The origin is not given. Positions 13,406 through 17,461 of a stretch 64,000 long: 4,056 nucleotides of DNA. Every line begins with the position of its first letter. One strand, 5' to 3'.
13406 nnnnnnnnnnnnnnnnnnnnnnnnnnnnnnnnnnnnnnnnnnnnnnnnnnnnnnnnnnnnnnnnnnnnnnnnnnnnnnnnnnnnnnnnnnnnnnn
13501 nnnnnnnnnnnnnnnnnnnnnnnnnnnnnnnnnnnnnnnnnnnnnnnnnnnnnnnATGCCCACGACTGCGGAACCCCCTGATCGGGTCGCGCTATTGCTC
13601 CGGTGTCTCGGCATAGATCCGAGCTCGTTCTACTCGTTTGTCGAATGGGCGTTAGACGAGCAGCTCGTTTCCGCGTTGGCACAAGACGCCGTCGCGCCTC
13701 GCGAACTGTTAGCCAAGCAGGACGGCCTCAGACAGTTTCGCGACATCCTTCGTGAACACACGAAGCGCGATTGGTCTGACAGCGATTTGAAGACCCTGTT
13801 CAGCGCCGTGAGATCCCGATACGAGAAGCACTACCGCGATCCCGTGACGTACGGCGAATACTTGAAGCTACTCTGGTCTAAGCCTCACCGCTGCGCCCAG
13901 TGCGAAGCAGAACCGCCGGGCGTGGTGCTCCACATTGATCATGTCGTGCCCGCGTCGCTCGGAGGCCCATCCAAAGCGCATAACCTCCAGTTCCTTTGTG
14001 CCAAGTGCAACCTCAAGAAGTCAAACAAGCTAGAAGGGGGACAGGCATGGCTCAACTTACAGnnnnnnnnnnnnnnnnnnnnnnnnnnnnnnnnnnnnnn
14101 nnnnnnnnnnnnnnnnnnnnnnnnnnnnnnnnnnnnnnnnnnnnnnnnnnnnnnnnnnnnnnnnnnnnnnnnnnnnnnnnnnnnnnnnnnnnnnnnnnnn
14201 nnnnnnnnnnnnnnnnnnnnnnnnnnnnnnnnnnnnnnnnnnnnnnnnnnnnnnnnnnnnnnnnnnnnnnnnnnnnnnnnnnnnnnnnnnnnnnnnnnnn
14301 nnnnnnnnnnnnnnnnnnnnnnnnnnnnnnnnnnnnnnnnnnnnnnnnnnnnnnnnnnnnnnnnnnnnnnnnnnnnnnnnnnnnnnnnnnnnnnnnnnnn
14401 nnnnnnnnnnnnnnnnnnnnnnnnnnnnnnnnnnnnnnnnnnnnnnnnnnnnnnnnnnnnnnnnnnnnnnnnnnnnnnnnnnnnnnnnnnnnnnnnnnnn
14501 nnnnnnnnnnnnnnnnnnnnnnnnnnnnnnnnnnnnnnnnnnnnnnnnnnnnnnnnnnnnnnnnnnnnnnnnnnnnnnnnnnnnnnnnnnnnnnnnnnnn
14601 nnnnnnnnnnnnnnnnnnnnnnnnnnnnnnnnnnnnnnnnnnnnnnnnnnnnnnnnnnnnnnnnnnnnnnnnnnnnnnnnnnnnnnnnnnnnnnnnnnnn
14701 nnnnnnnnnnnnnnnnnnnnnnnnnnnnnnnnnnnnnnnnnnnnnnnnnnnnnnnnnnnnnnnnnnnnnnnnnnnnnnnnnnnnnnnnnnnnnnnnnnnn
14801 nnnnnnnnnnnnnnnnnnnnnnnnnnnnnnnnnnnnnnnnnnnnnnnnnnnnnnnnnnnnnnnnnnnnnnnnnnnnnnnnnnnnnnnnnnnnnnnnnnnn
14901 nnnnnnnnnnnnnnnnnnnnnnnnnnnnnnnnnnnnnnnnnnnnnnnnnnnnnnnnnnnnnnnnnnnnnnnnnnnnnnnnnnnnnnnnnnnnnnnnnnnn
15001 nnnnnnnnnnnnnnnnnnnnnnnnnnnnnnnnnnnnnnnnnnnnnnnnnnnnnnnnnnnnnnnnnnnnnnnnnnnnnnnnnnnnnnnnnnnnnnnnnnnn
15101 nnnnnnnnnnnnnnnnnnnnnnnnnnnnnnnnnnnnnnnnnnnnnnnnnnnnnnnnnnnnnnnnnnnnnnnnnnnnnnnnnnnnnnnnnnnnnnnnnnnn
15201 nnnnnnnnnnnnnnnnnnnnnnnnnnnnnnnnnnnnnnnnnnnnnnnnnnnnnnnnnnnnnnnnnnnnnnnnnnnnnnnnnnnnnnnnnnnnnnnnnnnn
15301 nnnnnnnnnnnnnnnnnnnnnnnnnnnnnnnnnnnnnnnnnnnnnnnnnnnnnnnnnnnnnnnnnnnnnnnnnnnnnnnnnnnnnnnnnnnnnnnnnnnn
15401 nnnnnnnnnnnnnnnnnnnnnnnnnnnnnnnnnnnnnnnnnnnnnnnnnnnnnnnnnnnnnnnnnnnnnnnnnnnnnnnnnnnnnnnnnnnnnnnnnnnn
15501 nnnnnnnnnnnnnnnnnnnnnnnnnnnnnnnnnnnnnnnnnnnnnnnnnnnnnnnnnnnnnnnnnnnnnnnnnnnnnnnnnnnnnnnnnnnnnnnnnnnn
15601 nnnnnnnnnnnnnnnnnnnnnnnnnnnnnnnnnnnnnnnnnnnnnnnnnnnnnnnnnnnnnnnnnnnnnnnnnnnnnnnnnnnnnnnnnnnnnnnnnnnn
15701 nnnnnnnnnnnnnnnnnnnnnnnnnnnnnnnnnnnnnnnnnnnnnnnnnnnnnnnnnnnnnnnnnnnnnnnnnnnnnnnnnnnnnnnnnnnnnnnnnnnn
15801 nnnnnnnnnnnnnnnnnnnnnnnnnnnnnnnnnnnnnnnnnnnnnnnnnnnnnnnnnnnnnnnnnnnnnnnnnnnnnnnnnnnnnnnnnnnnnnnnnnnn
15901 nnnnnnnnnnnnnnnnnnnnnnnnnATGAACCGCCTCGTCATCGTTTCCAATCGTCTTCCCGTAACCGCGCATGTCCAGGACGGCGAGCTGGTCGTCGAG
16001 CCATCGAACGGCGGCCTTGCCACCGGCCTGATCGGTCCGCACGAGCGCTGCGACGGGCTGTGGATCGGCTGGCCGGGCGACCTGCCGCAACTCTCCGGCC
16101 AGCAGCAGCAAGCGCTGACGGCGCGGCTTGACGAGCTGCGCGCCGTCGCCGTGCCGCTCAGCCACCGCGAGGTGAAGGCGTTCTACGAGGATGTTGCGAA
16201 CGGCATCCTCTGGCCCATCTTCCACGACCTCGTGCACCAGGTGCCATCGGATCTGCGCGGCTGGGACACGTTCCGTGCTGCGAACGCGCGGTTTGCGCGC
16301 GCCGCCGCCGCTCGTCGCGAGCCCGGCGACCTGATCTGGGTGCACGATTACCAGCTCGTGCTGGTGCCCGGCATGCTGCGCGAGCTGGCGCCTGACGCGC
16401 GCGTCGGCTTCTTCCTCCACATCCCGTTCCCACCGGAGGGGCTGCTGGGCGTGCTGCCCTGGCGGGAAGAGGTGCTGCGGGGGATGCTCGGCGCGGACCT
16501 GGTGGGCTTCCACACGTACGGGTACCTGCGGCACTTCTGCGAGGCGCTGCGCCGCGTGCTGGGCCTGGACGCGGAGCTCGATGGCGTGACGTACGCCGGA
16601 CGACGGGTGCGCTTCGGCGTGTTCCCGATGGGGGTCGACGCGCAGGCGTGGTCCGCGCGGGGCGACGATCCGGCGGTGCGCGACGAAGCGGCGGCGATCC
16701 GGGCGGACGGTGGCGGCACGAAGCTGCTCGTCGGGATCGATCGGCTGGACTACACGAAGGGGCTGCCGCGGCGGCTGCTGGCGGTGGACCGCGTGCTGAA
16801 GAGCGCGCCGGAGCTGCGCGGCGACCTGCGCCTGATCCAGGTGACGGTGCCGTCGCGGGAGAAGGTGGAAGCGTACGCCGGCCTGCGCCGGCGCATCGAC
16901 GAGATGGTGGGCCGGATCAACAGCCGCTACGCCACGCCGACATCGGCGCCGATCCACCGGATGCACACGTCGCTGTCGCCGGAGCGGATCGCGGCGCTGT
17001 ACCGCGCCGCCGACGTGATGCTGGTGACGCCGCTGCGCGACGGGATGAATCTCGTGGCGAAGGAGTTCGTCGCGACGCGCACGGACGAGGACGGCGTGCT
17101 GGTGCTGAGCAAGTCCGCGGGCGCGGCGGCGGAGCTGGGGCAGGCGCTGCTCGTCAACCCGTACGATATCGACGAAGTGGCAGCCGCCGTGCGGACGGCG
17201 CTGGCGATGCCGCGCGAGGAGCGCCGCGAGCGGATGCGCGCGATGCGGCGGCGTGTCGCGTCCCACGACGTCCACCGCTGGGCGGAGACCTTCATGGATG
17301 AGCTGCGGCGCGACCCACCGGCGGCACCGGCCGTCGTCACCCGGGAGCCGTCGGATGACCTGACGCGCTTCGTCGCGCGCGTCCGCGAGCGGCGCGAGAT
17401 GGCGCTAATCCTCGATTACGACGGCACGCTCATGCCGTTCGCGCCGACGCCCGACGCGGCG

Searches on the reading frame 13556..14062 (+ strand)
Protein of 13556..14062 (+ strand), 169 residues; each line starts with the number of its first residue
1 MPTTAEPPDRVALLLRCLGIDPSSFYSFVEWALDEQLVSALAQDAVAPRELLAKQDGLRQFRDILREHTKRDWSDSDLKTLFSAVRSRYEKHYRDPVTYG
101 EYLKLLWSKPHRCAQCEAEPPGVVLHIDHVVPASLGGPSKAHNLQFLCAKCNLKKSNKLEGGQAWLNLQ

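Call 6: search_protein_families(library=pfam, proteins=[window:13556-14062:+], max_evalue=0.01)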
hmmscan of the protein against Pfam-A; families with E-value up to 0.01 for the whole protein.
seq(169 aa): 2 families
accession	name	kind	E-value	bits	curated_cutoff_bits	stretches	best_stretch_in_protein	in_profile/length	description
PF14279.12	HNH_5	-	1.7e-11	44.3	27.5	1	113-160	1-48/56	HNH endonuclease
PF01844.29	HNH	-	7.7e-10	39.2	21.4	1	113-158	1-47/47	HNH endonuclease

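Call 7: search_protein_families(library=padloc, proteins=[window:13556-14062:+], max_evalue=0.01)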
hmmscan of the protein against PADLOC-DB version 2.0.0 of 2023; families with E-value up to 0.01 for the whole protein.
seq(169 aa): 9 families
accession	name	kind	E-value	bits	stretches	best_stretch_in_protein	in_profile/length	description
PDLC03478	REase_II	-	2e-07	29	1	117-160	120-163/219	Type II restriction enzyme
PDLC00337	PtuB1|PtuB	-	6.6e-06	24.1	1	89-160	38-109/216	Unknown function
PDLC00340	PtuB1|PtuB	-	5.8e-05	20.8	1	74-159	33-114/268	Unknown function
PDLC00315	PtuB1|PtuB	-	0.00012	20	1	97-158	16-79/227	Unknown function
PDLC00325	PtuB1|PtuB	-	0.00014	19.5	1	67-158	24-104/213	Unknown function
PDLC00336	PtuB1|PtuB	-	0.00055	17.7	1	105-158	58-114/250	Unknown function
PDLC00324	PtuB1|PtuB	-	0.0022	15.8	1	105-164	37-94/209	Unknown function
PDLC03418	REase_II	-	0.0048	14.1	1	116-158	330-372/372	Type II restriction enzyme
PDLC02859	DpdF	-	0.0056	13.2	1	111-164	8-61/545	DpdF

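Call 11: find_encoding_contigs(protein=window:13556-14062:+, flank=10000, max_places=10)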
Protein seq(169 aa) (169 aa): 1 contig read that carries it; 1 place shown.
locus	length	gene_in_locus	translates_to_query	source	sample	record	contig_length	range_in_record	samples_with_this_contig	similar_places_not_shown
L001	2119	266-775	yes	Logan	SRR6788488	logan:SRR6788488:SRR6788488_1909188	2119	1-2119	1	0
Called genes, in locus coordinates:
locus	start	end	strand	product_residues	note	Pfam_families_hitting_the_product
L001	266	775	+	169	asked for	PF01844:HNH, PF14279:HNH_5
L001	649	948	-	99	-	-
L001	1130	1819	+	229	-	-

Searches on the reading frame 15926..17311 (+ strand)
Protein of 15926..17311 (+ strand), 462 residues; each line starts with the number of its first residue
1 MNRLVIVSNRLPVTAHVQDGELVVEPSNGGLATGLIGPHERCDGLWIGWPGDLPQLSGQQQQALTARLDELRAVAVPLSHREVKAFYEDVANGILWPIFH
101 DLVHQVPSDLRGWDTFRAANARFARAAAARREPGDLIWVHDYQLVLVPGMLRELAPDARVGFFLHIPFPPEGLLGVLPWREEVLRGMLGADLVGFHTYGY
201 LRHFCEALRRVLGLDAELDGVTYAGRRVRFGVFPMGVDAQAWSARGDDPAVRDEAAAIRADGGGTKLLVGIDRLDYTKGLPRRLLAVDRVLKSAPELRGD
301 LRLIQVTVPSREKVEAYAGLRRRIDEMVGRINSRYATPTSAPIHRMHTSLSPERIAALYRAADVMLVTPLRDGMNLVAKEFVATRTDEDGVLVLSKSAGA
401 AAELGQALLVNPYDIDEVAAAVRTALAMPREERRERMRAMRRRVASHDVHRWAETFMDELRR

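Call 16: find_related_loci(query=window:15926-17311:+, collection=genome_contigs, flank=10000)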
Query seq(462 aa) (462 aa) in genome_contigs; peptide patterns used: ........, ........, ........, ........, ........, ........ (x = any residue, [..] = any of these).
600 stretches matched a pattern (row limit reached: there are more); 595 encode a relative of the query (tblastn E <= 1e-3); the best 80 are kept; 80 distinct loci.
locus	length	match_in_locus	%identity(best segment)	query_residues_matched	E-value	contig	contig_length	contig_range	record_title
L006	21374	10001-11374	60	3-460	8e-178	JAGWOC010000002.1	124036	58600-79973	MAG: Chloroflexota bacterium isolate REEB247 contig-150_151, whole genome shotgun sequence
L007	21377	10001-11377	58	1-460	1e-169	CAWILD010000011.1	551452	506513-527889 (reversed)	MAG: uncultured Gemmatimonadales bacterium isolate MFD05176.bin.1.238 genome assembly, contig: contig_49414, whole genom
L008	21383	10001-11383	55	1-461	9e-165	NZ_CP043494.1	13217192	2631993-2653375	Archangium minus strain Cbm 6 chromosome, complete genome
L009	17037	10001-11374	57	3-460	3e-164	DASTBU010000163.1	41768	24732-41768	MAG TPA_asm: Vicinamibacterales bacterium isolate SMAG_U774 k141_1229397, whole genome shotgun sequence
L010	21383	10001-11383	56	1-461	3e-161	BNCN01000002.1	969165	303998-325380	Comamonas sp. KCTC 72670 KCTC 72670 DNA, sequence02, whole genome shotgun sequence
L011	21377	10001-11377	57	3-460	2e-167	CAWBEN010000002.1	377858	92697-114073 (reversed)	MAG: uncultured delta proteobacterium isolate MFD01213.bin.3.422 genome assembly, contig: contig_15314, whole genome sho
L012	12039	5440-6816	54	1-460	2e-159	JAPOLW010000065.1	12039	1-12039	MAG: bacterium isolate bin127 NODE_65_length_12039_cov_2.402859, whole genome shotgun sequence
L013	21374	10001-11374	55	3-460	2e-157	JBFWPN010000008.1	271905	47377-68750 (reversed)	MAG: Vicinamibacterales bacterium isolate CA_2019_TPBF_160 NODE_406_length_271905_cov_20.175143_TPBF, whole genome shotg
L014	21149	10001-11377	55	1-460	3e-157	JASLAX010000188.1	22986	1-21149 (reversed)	MAG: Longimicrobiaceae bacterium isolate CMU.bins.247 k141_9270489, whole genome shotgun sequence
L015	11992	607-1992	57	1-462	5e-156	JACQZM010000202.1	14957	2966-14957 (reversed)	MAG: Candidatus Riflebacteria bacterium isolate NC_groundwater_1567_Pr4_S-0.65um_68_8 SR1-18-Sp65_coassembly_scaffold_65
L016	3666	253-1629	53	1-460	8e-162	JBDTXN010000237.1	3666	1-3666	MAG: Gemmatimonadota bacterium isolate cluster4_bin.117 NODE_124370_length_3666_cov_11.826087, whole genome shotgun sequ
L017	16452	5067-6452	53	1-462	2e-155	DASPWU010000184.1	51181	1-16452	MAG TPA_asm: Candidatus Limnocylindria bacterium isolate SMAG_U11549 k141_429076, whole genome shotgun sequence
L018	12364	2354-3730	55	1-460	7e-154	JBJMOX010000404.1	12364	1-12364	MAG: Gemmatimonadales bacterium isolate H1_18_all_fractions_conc_3_68_14 k255_7213766, whole genome shotgun sequence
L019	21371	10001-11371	53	3-460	3e-145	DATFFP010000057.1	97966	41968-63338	MAG TPA_asm: Gemmatimonadaceae bacterium isolate SMAG_U8639 k141_516546, whole genome shotgun sequence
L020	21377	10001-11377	51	3-462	2e-142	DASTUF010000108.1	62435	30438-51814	MAG TPA_asm: Gemmatimonadales bacterium isolate SMAG_U2325 k141_22846, whole genome shotgun sequence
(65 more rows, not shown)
